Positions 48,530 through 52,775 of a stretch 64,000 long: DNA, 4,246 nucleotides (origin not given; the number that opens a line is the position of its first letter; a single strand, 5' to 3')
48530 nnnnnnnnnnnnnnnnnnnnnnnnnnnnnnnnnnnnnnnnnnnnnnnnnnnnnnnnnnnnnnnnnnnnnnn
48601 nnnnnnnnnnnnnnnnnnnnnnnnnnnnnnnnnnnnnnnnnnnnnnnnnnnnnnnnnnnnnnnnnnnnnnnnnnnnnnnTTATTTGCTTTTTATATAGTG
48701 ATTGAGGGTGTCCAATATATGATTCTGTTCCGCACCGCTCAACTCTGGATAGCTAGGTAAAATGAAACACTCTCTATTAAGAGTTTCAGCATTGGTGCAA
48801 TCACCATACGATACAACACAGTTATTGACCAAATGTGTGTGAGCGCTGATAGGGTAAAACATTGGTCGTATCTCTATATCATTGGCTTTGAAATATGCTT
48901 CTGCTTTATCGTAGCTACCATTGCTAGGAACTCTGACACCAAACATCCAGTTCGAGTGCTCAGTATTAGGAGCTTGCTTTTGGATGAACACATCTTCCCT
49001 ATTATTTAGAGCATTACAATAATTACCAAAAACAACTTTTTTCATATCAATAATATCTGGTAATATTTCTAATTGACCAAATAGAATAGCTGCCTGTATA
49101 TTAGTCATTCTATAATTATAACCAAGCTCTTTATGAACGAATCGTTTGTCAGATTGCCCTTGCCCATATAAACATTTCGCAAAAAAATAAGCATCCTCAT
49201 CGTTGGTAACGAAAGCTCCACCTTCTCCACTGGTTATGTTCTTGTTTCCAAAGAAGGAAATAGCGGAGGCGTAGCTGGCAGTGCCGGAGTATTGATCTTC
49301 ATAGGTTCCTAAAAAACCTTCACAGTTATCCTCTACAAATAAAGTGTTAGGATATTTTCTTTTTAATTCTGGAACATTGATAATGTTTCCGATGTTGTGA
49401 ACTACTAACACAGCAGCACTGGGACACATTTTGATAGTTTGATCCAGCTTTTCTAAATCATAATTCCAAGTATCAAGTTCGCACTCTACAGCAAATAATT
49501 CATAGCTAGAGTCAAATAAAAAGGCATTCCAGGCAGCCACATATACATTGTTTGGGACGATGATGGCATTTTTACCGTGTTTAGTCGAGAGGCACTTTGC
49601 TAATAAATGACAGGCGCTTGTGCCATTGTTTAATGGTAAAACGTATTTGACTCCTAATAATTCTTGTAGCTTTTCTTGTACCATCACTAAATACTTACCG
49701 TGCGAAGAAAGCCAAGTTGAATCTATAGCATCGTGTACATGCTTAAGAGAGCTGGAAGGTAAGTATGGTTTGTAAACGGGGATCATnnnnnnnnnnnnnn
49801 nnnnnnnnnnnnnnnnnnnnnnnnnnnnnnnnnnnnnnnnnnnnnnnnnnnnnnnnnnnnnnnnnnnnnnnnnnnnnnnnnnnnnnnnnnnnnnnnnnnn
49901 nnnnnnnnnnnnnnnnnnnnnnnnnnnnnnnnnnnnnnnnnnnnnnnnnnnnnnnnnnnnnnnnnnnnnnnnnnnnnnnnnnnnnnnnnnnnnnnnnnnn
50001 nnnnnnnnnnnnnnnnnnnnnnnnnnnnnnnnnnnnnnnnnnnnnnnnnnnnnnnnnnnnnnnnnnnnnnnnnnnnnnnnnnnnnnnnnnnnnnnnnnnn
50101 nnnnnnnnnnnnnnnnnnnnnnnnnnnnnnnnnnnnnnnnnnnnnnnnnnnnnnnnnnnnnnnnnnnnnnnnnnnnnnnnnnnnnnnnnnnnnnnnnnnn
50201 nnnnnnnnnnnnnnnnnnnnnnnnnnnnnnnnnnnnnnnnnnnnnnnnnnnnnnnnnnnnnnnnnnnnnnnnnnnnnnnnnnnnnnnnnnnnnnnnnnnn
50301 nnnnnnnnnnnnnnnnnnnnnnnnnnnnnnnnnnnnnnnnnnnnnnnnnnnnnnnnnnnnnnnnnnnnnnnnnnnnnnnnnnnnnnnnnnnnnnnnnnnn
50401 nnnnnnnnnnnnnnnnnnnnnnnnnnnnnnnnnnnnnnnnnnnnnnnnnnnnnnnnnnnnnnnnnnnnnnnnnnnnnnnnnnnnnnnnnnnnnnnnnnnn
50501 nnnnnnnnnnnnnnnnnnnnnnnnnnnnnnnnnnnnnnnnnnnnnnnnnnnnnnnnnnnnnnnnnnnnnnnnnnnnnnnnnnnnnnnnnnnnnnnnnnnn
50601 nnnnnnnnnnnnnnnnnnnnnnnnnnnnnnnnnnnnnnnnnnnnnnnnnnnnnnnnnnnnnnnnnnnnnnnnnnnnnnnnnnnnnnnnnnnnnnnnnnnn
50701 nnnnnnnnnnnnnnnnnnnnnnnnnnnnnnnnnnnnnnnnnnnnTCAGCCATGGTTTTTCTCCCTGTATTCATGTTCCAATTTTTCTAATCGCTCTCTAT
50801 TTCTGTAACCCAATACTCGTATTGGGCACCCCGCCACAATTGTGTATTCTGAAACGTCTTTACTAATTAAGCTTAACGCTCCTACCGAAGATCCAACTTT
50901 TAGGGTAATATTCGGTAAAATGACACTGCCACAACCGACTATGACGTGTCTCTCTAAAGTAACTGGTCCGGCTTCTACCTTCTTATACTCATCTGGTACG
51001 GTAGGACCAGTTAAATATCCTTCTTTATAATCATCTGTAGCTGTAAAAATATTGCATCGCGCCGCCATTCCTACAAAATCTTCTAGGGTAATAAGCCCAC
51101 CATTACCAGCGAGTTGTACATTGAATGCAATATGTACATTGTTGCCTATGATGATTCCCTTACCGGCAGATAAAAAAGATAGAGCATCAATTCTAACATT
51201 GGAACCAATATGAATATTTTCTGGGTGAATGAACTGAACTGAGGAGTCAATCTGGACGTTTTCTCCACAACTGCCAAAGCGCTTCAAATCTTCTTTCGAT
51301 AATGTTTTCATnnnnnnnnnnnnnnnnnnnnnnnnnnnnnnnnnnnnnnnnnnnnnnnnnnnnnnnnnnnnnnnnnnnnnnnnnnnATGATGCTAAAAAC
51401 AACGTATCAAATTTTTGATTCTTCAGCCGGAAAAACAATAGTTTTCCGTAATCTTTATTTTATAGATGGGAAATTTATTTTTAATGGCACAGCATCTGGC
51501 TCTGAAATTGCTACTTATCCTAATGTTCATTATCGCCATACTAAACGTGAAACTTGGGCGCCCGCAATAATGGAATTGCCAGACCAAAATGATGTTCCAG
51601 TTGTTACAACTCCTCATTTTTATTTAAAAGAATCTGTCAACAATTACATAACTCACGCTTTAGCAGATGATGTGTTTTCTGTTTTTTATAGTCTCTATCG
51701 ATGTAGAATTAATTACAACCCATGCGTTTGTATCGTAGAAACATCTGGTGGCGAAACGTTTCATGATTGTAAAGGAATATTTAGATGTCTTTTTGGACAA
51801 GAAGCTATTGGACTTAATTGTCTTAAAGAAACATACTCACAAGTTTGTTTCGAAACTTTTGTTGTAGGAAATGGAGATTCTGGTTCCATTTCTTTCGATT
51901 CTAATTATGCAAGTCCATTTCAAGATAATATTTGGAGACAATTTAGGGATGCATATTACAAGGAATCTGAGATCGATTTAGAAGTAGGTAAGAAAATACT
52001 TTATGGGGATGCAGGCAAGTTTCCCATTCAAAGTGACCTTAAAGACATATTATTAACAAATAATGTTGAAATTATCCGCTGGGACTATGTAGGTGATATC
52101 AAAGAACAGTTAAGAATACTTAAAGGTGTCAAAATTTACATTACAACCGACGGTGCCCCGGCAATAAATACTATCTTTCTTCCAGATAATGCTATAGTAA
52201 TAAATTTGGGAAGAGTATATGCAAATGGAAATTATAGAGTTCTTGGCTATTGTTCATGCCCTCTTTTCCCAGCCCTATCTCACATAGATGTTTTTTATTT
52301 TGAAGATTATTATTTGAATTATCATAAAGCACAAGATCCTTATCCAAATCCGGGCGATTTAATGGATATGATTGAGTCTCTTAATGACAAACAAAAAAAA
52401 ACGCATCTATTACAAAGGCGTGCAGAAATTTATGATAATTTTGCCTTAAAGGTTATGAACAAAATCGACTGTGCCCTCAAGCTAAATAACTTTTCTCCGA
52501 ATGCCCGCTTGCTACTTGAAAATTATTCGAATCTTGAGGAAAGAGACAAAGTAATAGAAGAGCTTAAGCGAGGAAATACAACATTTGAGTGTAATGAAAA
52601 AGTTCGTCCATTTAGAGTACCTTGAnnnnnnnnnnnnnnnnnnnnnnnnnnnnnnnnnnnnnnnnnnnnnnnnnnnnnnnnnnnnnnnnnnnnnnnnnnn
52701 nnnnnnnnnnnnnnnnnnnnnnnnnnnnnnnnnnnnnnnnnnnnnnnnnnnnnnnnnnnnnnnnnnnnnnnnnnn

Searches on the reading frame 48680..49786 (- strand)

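Call 73: search_protein_families(library=pfam, proteins=[window:48680-49786:-], max_evalue=0.001)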
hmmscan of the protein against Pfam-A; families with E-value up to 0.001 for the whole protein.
window:48680-49786:- (368 aa): 1 family
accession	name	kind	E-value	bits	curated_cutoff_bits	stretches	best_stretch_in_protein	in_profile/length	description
PF01041.23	DegT_DnrJ_EryC1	-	4.1e-64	217.5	19.8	1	13-361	7-359/360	DegT/DnrJ/EryC1/StrS aminotransferase family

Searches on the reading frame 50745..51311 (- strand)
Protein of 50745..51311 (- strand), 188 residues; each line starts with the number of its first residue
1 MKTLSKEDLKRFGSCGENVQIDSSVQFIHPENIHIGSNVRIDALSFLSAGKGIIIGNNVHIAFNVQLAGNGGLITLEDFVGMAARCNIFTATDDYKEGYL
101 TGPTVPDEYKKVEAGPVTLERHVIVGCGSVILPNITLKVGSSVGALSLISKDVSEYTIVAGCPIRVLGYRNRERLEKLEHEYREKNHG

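Call 73: search_protein_families(library=pfam, proteins=[window:50745-51311:-], max_evalue=0.001)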
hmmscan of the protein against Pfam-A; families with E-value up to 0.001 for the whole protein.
window:50745-51311:- (188 aa): 1 family
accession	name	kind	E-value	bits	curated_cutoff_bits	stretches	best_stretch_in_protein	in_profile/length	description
PF00132.30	Hexapep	-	3.7e-08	33.2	27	0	32-68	1-35/36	Bacterial transferase hexapeptide (six repeats)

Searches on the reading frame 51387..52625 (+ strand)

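Call 73: search_protein_families(library=pfam, proteins=[window:51387-52625:+], max_evalue=0.001)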
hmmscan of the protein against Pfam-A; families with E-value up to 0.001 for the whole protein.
window:51387-52625:+ (412 aa): 1 family
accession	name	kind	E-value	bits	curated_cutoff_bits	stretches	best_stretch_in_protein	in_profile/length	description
PF04577.19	Glyco_transf_61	-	0.00096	19.9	27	0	224-272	86-137/137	Glycosyltransferase 61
